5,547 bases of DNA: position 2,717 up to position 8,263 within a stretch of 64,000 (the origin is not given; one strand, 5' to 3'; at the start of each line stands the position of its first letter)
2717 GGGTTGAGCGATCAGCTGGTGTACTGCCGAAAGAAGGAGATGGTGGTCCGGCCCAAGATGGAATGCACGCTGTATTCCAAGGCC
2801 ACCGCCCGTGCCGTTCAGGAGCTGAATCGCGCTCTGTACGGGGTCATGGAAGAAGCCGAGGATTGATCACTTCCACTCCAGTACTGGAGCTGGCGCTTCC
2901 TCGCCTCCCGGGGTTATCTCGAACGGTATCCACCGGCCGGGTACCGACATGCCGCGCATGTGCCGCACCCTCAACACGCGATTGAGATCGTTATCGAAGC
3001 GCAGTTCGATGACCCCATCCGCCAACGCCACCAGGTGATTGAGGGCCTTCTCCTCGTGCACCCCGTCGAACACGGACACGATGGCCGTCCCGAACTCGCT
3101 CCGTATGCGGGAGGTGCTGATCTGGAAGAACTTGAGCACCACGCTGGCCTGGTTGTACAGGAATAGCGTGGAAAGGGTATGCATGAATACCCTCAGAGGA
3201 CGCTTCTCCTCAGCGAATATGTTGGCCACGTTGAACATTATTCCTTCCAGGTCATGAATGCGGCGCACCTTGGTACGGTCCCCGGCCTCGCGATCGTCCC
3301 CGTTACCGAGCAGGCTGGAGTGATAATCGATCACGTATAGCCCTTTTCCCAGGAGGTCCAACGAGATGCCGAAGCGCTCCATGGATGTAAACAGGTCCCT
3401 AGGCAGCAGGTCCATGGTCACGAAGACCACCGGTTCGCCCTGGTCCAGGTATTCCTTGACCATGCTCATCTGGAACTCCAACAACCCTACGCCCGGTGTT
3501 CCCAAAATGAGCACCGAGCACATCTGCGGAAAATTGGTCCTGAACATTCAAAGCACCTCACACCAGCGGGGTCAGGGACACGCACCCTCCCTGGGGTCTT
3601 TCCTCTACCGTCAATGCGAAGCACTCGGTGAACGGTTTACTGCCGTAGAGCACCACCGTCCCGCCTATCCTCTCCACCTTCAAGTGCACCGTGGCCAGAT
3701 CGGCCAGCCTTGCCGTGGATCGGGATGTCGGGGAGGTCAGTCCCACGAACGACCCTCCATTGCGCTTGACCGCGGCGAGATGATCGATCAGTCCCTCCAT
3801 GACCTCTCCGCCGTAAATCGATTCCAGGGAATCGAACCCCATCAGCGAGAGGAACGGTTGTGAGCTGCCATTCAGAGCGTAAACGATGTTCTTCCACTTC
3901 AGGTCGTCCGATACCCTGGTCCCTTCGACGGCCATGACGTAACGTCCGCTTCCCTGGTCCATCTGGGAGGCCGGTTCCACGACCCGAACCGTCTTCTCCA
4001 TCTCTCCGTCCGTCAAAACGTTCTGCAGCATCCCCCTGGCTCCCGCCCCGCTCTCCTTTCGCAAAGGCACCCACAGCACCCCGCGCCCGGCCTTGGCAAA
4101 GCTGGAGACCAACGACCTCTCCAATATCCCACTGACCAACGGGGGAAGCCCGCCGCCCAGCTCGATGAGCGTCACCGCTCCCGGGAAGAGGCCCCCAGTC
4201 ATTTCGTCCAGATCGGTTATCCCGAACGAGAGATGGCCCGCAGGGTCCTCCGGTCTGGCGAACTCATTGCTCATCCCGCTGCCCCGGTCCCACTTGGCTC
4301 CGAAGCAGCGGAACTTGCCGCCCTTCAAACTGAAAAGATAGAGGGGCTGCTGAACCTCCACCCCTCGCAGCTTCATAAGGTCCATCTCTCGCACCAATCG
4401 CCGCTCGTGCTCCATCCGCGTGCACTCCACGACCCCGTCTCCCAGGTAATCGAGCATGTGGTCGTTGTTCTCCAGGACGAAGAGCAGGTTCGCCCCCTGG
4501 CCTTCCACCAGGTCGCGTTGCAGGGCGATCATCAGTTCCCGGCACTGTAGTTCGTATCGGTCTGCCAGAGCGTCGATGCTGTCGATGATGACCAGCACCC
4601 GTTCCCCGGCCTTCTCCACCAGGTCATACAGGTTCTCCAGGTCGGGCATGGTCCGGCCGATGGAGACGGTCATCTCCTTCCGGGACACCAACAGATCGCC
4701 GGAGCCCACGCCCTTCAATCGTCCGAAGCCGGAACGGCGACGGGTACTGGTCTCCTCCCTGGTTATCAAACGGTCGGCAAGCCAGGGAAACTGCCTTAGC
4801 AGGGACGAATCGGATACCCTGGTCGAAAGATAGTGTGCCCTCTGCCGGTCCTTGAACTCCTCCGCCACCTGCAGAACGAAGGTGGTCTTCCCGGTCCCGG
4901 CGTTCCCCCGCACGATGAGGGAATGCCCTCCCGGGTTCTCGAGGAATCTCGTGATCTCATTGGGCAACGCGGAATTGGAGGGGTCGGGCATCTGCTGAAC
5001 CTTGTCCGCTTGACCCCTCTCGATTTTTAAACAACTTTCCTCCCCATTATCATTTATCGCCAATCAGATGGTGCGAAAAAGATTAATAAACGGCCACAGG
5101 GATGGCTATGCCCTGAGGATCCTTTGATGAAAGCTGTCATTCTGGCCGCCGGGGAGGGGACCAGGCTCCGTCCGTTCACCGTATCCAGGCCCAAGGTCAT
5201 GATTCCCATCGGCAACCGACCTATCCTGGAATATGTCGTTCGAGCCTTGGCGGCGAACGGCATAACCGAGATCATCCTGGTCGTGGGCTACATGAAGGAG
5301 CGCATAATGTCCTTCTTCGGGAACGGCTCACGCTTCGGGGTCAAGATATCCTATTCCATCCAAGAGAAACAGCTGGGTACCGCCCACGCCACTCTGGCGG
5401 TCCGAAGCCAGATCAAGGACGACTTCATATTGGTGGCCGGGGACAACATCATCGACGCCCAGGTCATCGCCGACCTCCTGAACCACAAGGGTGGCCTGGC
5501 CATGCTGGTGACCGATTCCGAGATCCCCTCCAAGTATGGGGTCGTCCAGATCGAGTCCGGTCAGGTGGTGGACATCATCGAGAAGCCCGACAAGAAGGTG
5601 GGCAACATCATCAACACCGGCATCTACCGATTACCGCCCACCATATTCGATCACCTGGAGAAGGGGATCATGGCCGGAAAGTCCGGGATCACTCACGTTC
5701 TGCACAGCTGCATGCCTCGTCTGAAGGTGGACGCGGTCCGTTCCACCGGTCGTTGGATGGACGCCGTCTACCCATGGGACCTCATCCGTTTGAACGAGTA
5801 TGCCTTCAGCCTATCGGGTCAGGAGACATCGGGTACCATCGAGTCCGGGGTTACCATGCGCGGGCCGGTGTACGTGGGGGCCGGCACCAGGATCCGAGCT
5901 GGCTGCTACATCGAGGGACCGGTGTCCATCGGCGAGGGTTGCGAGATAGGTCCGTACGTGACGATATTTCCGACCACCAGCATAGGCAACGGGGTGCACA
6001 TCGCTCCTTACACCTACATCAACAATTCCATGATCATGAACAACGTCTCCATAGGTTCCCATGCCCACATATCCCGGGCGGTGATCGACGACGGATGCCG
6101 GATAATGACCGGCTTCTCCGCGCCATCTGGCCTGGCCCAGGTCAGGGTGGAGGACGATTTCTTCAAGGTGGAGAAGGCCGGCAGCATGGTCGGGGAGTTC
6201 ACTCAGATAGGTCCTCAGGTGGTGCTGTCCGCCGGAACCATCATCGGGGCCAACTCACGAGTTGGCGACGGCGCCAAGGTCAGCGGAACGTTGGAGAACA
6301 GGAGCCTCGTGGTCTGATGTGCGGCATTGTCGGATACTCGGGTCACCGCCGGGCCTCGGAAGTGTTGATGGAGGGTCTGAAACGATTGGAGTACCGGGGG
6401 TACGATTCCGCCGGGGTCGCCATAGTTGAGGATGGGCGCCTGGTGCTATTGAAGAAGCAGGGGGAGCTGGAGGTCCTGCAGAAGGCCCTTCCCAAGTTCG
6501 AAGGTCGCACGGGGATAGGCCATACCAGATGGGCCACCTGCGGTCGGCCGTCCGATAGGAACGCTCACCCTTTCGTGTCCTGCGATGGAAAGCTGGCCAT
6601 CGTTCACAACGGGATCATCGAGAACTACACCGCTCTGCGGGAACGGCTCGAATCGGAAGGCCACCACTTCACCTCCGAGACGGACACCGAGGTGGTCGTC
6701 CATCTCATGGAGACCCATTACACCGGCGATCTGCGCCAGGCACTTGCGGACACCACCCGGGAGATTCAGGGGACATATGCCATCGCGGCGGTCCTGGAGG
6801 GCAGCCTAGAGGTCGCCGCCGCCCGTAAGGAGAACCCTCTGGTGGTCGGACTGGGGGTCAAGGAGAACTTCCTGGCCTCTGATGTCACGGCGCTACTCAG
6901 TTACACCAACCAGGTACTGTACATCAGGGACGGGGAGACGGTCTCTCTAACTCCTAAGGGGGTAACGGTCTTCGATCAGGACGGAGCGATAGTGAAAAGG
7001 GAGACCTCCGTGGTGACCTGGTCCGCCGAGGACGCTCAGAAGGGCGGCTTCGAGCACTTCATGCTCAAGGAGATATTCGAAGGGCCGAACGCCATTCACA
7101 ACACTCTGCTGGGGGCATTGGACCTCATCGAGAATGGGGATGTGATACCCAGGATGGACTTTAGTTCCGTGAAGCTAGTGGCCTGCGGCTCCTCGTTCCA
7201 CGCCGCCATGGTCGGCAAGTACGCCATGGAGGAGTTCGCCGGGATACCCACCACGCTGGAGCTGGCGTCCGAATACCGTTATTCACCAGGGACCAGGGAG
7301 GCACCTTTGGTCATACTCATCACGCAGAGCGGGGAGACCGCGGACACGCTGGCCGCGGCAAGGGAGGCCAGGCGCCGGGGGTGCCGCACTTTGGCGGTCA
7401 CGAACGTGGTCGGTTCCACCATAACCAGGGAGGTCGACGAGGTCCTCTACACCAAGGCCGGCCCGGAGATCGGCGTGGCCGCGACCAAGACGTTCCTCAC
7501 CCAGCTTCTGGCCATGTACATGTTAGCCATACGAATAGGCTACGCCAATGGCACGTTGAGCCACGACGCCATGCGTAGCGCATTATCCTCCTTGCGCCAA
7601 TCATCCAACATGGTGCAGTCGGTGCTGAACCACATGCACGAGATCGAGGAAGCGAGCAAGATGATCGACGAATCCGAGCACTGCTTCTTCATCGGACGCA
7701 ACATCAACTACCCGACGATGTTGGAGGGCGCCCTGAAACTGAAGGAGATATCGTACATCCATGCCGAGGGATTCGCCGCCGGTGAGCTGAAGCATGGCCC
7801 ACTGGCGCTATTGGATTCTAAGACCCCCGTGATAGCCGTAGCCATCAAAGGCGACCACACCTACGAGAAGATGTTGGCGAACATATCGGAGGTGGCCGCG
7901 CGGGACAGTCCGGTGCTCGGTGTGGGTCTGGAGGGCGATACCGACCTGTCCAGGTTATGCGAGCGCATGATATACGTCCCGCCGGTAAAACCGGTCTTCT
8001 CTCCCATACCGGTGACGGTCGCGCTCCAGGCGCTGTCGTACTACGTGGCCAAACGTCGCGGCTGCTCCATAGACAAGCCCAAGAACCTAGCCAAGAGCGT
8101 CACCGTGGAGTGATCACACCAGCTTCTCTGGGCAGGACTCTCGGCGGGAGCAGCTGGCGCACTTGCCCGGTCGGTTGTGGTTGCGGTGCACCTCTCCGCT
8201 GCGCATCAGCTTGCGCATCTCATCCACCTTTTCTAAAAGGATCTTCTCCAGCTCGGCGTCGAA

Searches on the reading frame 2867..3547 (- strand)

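Call 92: search_protein_families(library=pfam, proteins=[window:2867-3547:-], max_evalue=0.001)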
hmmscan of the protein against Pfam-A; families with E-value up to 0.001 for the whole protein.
window:2867-3547:- (226 aa): 3 families
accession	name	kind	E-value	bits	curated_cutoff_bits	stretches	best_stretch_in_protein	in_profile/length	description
PF06745.19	ATPase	-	1.5e-15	57.7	26.6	1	5-215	15-223/231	KaiC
PF24336.1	DUF7504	-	8.9e-07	30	27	1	114-182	108-179/179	Family of unknown function (DUF7504)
PF23365.1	DUF7090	-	1e-05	25.8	27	1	86-188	86-188/192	Family of unknown function (DUF7090)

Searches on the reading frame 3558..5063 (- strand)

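Call 92: search_protein_families(library=pfam, proteins=[window:3558-5063:-], max_evalue=0.001)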
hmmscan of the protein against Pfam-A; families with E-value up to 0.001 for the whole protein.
window:3558-5063:- (501 aa): 9 families
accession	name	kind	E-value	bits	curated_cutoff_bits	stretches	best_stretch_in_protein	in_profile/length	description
PF07088.17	GvpD_P-loop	-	6.6e-17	62.5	24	1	37-227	1-186/189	GvpD gas vesicle protein, P-loop domain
PF06745.19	ATPase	-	3.7e-11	43.3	26.6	1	143-246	109-219/231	KaiC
PF13191.12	AAA_16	-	1.4e-06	29.4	32.6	1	44-169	22-147/167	AAA ATPase domain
PF25199.1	nSTAND_NTPase5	-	2.7e-05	24.4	34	1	35-88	30-83/145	Novel STAND NTPase 5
PF05729.18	NACHT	-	4.8e-05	23.7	26.7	0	49-76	3-30/167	NACHT domain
PF00004.35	AAA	-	0.0001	23.2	21.2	1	50-170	2-73/131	ATPase family associated with various cellular activities (AAA)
PF20440.3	GvpD_bR2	-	0.00013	21.9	27.9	0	273-361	7-96/254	GvpD basic region 2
PF01637.24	ATPase_2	-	0.0002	21.7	33.2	1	35-167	9-123/225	ATPase domain predominantly from Archaea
PF13401.12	AAA_22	-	0.00026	21.7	27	1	48-196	7-121/130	AAA domain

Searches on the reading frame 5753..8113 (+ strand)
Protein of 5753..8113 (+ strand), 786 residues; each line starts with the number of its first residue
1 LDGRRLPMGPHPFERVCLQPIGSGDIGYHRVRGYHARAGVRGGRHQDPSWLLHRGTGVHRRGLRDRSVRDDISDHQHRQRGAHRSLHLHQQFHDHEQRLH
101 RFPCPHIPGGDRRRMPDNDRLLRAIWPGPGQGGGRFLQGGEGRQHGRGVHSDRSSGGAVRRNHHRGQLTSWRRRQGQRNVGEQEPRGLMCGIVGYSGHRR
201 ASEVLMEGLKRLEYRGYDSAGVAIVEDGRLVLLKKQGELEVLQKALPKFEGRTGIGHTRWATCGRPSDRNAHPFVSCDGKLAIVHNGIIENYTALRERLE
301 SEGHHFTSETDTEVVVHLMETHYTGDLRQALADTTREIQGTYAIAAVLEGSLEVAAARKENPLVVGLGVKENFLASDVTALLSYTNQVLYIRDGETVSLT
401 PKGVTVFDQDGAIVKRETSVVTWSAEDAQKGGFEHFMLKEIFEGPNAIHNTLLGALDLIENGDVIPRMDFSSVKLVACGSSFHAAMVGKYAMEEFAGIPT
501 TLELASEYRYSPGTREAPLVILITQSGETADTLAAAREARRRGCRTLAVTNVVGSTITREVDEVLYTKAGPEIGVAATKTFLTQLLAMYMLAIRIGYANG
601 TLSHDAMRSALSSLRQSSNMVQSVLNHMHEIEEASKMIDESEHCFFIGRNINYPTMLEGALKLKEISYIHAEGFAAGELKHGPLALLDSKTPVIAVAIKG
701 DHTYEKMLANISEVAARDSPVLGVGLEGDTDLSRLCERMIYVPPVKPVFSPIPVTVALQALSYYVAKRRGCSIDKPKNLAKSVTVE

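Call 92: search_protein_families(library=pfam, proteins=[window:5753-8113:+], max_evalue=0.001)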
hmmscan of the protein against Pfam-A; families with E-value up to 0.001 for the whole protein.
window:5753-8113:+ (786 aa): 3 families
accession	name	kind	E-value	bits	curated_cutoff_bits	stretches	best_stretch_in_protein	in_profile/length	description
PF01380.27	SIS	-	1.6e-47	161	25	2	475-594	10-131/131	SIS domain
PF13522.11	GATase_6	-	1.6e-22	80.4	27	1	249-368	8-121/130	Glutamine amidotransferase domain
PF13537.11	GATase_7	-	2.4e-17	63.5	25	1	266-382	8-122/123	Glutamine amidotransferase domain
